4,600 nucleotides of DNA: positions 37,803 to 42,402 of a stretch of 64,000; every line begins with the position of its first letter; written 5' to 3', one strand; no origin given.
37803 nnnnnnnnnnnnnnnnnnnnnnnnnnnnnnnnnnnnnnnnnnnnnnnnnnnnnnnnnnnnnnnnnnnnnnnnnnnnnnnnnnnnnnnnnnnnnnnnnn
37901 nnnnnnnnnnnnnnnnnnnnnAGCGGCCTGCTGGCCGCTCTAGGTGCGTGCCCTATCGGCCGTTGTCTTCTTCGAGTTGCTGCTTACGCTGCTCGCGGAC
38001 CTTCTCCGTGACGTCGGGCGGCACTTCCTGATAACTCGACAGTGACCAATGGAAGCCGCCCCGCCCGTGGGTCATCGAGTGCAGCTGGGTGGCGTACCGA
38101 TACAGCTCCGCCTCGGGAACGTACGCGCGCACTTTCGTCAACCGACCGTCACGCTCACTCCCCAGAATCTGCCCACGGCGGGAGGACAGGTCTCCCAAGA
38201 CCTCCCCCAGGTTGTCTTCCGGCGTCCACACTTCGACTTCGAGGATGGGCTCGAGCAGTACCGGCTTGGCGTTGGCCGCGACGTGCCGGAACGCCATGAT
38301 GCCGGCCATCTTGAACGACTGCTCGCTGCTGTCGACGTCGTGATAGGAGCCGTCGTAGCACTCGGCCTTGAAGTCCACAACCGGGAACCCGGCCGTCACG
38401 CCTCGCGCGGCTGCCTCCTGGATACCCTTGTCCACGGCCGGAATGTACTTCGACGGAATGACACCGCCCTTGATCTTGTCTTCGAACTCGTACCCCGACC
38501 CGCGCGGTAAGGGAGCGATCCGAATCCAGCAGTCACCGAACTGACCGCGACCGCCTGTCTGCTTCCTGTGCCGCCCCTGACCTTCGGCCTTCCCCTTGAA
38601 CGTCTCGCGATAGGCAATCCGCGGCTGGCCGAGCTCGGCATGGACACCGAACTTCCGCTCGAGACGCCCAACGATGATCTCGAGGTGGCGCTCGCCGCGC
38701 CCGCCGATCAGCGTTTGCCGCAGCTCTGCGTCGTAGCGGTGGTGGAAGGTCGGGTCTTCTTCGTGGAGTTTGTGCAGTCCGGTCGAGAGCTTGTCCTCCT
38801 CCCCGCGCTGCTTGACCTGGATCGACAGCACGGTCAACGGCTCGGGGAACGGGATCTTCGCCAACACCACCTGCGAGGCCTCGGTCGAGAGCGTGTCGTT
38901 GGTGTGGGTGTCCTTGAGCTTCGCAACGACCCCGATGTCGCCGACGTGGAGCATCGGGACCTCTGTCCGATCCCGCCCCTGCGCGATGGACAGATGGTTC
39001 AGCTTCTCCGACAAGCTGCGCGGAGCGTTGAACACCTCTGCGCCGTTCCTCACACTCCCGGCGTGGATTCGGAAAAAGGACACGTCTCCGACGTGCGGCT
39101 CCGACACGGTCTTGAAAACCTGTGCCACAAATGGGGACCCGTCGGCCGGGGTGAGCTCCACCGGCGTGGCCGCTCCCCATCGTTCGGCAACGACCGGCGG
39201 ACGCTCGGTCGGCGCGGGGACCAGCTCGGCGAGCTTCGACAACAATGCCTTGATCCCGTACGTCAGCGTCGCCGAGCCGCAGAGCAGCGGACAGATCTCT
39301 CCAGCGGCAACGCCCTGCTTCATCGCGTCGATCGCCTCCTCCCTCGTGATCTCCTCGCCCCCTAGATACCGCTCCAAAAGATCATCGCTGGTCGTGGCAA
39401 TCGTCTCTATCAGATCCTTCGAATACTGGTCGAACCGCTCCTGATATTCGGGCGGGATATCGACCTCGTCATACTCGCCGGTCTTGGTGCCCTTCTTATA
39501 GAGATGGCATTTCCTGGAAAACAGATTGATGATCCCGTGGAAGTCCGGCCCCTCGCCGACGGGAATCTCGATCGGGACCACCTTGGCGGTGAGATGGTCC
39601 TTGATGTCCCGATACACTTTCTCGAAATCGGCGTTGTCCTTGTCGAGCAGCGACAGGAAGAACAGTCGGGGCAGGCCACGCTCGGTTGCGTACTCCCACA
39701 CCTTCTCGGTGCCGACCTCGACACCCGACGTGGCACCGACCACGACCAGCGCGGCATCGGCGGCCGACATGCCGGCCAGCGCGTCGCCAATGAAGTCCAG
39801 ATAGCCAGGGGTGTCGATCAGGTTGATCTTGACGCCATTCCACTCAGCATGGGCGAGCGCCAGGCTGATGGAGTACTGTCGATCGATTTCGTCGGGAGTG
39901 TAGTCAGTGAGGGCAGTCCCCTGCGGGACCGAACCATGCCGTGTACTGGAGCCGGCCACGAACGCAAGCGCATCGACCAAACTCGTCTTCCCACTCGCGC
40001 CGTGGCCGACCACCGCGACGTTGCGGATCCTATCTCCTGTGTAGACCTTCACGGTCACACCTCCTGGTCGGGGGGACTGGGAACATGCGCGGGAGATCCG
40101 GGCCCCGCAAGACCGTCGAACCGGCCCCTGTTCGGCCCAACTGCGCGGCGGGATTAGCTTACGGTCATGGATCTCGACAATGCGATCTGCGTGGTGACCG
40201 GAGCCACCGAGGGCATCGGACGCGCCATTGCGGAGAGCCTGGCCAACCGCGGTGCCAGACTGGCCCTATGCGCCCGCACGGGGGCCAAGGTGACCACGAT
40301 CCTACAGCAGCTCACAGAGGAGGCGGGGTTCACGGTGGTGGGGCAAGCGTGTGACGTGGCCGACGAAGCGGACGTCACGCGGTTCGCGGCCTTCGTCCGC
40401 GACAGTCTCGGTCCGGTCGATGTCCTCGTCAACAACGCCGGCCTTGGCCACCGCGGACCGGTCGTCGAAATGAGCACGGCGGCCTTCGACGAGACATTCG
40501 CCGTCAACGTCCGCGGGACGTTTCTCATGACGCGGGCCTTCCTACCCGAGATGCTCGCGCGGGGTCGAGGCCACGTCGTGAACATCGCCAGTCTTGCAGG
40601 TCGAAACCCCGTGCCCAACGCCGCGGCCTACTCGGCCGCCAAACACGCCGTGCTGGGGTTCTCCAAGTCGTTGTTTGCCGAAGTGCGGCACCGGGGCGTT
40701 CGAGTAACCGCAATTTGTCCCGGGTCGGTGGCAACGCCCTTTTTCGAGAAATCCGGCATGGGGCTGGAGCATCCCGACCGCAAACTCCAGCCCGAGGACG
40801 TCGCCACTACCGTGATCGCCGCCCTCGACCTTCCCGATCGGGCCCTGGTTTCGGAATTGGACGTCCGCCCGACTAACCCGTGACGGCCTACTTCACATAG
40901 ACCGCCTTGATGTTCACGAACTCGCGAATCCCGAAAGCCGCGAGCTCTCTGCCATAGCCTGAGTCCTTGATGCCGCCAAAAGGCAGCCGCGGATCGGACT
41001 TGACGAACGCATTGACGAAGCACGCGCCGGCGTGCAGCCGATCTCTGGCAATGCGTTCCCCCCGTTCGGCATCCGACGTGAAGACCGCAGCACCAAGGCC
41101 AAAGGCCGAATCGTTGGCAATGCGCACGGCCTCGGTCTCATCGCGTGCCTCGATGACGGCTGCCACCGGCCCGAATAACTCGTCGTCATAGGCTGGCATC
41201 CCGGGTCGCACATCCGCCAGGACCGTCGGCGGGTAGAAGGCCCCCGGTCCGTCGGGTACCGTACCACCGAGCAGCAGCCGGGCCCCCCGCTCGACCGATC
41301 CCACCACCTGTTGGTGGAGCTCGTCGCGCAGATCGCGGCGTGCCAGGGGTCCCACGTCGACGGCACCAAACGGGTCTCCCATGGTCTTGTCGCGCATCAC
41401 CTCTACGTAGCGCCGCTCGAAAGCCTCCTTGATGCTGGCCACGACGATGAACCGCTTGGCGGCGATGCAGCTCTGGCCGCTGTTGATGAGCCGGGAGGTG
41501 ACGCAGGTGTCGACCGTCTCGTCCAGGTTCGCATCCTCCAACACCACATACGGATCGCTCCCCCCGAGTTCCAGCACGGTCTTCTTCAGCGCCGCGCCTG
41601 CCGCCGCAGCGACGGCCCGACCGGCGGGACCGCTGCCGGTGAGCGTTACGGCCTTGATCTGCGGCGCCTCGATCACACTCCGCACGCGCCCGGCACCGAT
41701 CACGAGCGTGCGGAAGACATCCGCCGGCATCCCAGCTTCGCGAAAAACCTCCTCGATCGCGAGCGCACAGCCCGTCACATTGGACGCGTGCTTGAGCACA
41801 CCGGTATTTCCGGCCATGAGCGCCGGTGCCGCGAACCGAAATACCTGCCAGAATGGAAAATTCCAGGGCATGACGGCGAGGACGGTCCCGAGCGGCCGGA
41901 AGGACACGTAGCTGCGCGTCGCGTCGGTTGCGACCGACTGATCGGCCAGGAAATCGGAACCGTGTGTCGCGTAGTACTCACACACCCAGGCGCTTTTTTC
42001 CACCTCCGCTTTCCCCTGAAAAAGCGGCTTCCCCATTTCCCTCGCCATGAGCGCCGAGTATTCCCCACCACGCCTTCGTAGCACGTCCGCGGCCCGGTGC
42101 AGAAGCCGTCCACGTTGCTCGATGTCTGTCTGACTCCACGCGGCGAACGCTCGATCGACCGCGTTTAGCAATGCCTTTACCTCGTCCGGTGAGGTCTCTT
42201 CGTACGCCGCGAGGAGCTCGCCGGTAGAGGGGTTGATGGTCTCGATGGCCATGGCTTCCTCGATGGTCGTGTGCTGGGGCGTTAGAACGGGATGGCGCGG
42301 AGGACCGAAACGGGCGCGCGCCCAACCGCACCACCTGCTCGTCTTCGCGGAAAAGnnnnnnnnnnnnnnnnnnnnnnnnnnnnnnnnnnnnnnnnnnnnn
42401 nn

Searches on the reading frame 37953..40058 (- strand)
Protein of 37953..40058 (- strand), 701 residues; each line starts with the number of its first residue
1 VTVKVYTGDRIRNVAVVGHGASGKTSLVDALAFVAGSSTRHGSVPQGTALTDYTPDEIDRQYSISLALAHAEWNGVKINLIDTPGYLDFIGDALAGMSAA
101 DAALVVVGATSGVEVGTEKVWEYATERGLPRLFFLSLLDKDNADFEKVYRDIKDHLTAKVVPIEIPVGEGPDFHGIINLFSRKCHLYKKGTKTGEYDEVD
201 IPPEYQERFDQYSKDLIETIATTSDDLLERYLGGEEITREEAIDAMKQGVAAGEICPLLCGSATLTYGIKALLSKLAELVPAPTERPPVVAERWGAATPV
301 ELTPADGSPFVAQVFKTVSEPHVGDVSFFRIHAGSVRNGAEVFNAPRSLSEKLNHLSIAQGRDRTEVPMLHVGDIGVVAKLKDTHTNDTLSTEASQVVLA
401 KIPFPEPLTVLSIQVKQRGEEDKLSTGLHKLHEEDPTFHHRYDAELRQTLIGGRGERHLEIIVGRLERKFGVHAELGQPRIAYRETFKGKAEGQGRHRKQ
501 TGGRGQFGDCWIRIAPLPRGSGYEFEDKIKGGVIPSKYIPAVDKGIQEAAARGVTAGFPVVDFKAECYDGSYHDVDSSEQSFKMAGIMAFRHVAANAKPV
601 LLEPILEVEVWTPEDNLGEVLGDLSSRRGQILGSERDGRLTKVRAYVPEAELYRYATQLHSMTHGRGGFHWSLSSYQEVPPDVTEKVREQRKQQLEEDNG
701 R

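Call 11: search_protein_families(library=pfam, proteins=[window:37953-40058:-])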
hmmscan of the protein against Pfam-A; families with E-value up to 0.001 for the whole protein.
window:37953-40058:- (701 aa): 7 families
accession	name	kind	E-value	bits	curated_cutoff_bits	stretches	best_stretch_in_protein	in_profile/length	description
PF03764.24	EFG_IV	-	3.1e-41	140.4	24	1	479-598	1-121/121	Elongation factor G, domain IV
PF00009.33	GTP_EFTU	-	1.6e-37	129.4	26.5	1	10-281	2-187/188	Elongation factor Tu GTP binding domain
PF00679.30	EFG_C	-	6e-25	87.5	27.9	1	600-686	1-88/89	Elongation factor G C-terminus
PF14492.12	EFG_III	-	9.7e-24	83.7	27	1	404-477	1-74/75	Elongation Factor G, domain III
PF22042.2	EF-G_D2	-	3.1e-08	34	27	1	309-392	1-83/84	Elongation factor G domain 2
PF01926.29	MMR_HSR1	-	3.5e-05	24.3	21.9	1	13-132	1-108/113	50S ribosome-binding GTPase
PF03144.31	GTP_EFTU_D2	-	8.3e-05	23.4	30.3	1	324-390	1-72/73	Elongation factor Tu domain 2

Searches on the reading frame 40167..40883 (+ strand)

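Call 51: search_protein_families(library=pfam, proteins=[window:40167-40883:+], max_evalue=0.00001)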
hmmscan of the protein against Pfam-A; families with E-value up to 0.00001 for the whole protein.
window:40167-40883:+ (238 aa): 4 families
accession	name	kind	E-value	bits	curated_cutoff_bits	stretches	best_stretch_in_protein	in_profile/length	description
PF00106.31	adh_short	-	2e-62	210.6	26.6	1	7-195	2-189/195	short chain dehydrogenase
PF13561.12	adh_short_C2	-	1.6e-47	162.5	27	1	12-196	1-184/236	Enoyl-(Acyl carrier protein) reductase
PF08659.16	KR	-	1.3e-20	74.5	22.6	1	7-183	2-173/180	KR domain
PF23441.1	SDR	-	1.8e-07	31.3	27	1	3-196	5-202/258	SDR-like rossmann domain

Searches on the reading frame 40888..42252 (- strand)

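Call 11: search_protein_families(library=pfam, proteins=[window:40888-42252:-])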
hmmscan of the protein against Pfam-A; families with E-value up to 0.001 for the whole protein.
window:40888-42252:- (454 aa): 1 family
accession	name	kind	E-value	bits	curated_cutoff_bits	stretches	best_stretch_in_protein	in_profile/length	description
PF00171.27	Aldedh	-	8.5e-131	437.1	23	1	3-451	9-461/461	Aldehyde dehydrogenase family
